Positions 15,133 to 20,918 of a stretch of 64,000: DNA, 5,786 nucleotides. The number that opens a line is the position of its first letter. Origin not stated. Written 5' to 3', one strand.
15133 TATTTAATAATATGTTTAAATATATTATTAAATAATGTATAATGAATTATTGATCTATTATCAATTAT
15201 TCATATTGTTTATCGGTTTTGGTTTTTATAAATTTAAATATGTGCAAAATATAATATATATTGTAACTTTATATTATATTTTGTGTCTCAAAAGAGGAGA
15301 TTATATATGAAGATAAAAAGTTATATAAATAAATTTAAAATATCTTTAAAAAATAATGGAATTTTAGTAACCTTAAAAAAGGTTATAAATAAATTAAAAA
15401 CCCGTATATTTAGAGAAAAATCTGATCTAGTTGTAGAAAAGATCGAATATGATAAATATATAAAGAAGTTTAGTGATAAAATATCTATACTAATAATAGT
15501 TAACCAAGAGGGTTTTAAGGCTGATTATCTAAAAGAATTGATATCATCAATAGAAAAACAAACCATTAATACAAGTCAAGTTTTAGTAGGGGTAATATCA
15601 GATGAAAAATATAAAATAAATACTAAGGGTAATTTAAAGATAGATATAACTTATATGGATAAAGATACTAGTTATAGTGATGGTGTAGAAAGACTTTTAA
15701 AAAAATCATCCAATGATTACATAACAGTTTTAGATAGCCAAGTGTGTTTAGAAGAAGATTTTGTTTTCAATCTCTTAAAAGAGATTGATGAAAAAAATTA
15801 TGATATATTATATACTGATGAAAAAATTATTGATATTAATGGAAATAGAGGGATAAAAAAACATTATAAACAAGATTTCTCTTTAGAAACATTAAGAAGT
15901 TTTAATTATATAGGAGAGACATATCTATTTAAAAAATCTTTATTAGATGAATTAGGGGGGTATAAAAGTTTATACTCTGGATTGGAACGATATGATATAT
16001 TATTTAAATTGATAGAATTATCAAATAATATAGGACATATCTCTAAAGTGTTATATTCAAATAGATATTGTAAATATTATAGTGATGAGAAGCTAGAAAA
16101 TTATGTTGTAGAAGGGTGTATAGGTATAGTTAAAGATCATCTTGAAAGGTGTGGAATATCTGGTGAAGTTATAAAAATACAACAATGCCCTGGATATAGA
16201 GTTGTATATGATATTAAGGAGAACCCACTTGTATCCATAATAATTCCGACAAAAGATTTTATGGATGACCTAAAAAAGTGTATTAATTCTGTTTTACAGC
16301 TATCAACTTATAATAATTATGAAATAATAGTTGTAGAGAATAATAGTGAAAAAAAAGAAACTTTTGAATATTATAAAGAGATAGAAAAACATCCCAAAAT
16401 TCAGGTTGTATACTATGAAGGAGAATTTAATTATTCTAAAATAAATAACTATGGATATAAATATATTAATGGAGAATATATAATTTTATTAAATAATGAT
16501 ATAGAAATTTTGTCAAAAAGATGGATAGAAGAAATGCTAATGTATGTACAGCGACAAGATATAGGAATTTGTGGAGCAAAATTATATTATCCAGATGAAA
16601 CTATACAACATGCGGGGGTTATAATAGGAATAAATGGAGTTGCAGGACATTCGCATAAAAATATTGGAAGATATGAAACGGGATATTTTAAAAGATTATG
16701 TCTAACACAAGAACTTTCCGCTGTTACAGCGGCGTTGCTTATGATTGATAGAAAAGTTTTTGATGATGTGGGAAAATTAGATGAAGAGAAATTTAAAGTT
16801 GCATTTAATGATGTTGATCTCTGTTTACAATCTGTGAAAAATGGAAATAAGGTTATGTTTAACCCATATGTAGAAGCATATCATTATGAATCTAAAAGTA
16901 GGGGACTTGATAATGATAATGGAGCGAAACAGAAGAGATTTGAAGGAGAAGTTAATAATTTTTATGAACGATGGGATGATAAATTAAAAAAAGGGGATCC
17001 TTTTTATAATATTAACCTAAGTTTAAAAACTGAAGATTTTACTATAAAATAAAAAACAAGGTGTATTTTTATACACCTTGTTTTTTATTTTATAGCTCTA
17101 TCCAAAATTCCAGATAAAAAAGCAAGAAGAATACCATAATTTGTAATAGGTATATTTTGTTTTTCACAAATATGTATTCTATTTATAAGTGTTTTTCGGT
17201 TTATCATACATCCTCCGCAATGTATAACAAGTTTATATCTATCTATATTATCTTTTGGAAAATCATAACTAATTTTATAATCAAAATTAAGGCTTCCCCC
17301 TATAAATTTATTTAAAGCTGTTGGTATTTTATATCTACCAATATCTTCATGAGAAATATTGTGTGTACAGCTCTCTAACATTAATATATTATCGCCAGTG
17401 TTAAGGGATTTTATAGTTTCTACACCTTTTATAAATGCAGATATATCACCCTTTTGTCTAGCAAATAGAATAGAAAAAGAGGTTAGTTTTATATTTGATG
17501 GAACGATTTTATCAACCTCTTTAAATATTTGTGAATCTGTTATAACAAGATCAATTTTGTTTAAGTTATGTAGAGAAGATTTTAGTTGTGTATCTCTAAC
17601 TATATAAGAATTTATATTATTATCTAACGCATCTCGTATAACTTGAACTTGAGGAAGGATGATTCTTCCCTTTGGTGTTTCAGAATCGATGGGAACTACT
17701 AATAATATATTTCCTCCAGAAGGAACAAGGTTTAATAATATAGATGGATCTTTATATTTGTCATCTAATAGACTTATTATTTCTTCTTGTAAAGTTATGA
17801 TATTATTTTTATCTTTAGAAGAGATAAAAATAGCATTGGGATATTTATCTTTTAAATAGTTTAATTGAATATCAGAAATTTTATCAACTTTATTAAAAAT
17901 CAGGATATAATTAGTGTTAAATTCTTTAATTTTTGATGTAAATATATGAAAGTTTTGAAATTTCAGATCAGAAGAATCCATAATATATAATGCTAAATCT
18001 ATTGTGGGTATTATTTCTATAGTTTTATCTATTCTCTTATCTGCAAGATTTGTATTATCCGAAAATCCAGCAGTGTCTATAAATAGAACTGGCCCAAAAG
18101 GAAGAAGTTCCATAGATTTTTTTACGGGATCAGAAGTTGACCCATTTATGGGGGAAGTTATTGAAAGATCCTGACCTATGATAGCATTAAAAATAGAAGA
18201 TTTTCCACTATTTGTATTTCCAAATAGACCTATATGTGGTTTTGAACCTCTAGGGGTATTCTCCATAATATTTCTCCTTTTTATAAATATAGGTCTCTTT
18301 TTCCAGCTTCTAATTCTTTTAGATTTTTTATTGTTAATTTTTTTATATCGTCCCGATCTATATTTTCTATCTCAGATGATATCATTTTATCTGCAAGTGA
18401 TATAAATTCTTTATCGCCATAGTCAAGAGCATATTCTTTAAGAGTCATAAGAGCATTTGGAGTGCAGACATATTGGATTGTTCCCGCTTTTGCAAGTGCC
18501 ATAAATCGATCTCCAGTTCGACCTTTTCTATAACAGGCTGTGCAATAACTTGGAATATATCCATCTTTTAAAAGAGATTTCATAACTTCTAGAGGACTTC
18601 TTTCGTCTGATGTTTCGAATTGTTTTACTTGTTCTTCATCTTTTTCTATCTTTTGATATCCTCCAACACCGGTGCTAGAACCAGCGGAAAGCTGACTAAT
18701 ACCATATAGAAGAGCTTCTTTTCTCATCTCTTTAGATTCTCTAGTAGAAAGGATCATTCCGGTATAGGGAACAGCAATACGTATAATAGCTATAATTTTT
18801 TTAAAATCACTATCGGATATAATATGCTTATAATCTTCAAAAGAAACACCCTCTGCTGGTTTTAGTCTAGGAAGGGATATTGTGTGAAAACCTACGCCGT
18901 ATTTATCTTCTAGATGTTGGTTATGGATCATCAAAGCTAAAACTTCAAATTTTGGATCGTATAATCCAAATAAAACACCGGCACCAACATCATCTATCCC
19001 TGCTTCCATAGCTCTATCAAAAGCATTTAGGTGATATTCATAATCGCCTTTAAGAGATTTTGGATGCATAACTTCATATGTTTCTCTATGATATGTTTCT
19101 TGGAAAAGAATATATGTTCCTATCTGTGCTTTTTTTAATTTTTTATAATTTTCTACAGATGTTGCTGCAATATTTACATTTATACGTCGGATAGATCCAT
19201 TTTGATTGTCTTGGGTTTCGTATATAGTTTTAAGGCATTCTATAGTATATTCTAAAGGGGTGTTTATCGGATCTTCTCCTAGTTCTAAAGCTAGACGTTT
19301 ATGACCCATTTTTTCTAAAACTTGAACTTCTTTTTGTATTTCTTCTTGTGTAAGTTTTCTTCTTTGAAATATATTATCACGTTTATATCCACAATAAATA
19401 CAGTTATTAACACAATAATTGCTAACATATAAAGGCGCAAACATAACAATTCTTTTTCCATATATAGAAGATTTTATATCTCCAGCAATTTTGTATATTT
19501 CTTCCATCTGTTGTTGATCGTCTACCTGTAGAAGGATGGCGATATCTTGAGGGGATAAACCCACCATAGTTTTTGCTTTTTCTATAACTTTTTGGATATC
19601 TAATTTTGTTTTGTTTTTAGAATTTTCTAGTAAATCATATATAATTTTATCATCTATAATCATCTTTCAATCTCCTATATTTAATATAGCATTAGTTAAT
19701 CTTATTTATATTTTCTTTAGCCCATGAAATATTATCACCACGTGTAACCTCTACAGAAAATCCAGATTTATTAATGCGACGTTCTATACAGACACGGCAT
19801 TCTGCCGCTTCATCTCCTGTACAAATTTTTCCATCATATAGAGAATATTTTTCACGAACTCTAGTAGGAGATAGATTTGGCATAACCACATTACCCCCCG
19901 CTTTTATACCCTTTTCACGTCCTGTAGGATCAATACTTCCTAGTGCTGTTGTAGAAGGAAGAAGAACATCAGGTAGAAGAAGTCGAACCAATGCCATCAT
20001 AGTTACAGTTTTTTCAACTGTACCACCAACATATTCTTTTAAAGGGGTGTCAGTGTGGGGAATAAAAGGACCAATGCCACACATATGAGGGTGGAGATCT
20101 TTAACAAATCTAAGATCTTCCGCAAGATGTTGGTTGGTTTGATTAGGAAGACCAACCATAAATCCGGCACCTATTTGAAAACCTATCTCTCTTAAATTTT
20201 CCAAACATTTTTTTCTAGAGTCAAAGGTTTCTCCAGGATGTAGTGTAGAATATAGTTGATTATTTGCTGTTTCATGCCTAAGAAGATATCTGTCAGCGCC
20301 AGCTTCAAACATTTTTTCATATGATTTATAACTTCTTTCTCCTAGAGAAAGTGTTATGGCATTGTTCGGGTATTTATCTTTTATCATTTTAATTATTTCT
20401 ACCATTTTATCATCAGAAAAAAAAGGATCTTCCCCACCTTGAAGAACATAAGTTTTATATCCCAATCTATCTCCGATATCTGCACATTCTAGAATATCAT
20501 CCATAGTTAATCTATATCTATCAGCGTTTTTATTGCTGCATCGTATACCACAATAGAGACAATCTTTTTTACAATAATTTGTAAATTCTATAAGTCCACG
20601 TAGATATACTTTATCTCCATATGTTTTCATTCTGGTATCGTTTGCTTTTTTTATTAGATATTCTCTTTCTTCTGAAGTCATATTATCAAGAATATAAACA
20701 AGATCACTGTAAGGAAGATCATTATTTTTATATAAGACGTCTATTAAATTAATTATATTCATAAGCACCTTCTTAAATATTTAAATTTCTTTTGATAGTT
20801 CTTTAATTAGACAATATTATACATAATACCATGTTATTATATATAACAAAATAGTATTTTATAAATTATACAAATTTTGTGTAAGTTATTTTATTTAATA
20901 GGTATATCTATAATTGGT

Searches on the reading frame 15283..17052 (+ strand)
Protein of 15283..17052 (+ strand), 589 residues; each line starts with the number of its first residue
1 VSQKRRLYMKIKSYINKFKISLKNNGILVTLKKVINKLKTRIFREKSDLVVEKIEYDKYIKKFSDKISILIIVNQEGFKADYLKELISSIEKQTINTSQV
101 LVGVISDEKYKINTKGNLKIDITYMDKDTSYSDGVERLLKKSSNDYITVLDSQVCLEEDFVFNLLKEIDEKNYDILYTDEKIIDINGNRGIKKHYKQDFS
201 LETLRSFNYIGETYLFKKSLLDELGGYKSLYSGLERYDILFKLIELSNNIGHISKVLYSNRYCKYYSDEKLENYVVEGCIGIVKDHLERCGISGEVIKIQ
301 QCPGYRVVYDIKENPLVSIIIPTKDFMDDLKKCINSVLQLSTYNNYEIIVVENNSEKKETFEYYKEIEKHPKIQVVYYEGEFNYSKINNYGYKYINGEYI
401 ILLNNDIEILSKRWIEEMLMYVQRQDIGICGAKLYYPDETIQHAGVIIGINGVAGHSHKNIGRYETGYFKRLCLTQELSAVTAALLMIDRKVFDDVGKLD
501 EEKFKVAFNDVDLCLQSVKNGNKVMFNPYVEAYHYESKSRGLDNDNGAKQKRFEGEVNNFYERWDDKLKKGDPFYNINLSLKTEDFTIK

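Call 49: search_protein_families(library=pfam, proteins=[window:15283-17052:+], max_evalue=0.001)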
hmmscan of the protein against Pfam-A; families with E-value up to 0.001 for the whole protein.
window:15283-17052:+ (589 aa): 4 families
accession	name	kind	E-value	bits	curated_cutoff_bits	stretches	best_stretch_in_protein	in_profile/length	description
PF00535.33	Glycos_transf_2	-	1e-24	87.8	23.3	2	318-458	1-132/168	Glycosyl transferase family 2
PF13641.12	Glyco_tranf_2_3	-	6e-15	56.3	27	1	317-539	3-216/230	Glycosyltransferase like family 2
PF13712.12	Glyco_tranf_2_5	-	4.8e-05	23.6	27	1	348-551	3-205/210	Glycosyltransferase like family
PF13506.12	Glyco_transf_21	-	0.00021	21.3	21.7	0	138-231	25-124/174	Glycosyl transferase family 21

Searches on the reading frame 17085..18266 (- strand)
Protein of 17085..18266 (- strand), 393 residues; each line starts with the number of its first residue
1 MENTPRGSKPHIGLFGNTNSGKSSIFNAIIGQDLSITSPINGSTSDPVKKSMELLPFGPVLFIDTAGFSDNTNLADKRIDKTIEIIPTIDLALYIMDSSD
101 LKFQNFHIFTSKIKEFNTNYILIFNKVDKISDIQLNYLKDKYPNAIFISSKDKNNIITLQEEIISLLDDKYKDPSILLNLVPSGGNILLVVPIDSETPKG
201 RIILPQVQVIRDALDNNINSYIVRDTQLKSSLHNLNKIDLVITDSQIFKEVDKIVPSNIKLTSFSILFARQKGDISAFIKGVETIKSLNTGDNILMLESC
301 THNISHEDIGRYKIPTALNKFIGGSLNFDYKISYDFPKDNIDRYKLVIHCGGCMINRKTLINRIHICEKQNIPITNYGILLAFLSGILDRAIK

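Call 49: search_protein_families(library=pfam, proteins=[window:17085-18266:-], max_evalue=0.001)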
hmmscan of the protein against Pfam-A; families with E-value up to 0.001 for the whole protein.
window:17085-18266:- (393 aa): 6 families
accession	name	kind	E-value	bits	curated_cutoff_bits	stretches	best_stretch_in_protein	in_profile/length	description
PF18133.7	HydF_tetramer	-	5.4e-44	149.2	22.6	1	277-393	2-117/118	Hydrogen maturase F tetramerization domain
PF18128.7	HydF_dimer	-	5.3e-37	126.3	23.4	1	177-273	2-99/99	Hydrogen maturase F dimerization domain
PF01926.29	MMR_HSR1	-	4.2e-17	62.7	21.9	1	12-126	2-113/113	50S ribosome-binding GTPase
PF02421.24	FeoB_N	-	2.4e-08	34.1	27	1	12-135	3-123/156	Ferrous iron transport protein B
PF16897.10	MMR_HSR1_Xtn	-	1.2e-05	25.7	35.2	1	119-167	57-104/106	C-terminal region of MMR_HSR1 domain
PF00350.29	Dynamin_N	-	2.3e-05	24.9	27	1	12-40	1-29/168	Dynamin family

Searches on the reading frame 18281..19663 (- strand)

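Call 49: search_protein_families(library=pfam, proteins=[window:18281-19663:-], max_evalue=0.001)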
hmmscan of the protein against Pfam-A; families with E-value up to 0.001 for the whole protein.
window:18281-19663:- (460 aa): 2 families
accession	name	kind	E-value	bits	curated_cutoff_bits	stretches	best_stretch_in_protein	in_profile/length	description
PF06968.18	BATS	-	1.6e-21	76.7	22.2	1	263-369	1-87/88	Biotin and Thiamin Synthesis associated domain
PF04055.27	Radical_SAM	-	1.9e-15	57.9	29.5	1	79-231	2-149/166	Radical SAM superfamily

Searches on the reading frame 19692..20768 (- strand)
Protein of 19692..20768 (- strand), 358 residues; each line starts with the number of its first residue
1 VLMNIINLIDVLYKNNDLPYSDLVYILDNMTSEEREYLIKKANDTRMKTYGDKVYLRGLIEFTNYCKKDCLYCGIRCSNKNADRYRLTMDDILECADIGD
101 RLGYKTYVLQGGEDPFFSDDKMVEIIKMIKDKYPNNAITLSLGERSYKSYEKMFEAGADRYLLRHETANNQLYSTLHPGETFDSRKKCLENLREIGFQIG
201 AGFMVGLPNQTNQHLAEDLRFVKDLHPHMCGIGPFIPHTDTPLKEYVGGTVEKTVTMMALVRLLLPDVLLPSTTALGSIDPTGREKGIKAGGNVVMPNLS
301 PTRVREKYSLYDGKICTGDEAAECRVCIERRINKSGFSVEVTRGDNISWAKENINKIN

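Call 49: search_protein_families(library=pfam, proteins=[window:19692-20768:-], max_evalue=0.001)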
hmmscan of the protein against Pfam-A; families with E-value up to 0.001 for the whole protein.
window:19692-20768:- (358 aa): 1 family
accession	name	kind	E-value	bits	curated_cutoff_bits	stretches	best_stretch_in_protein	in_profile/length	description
PF04055.27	Radical_SAM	-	5.7e-22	79.1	29.5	1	60-222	1-166/166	Radical SAM superfamily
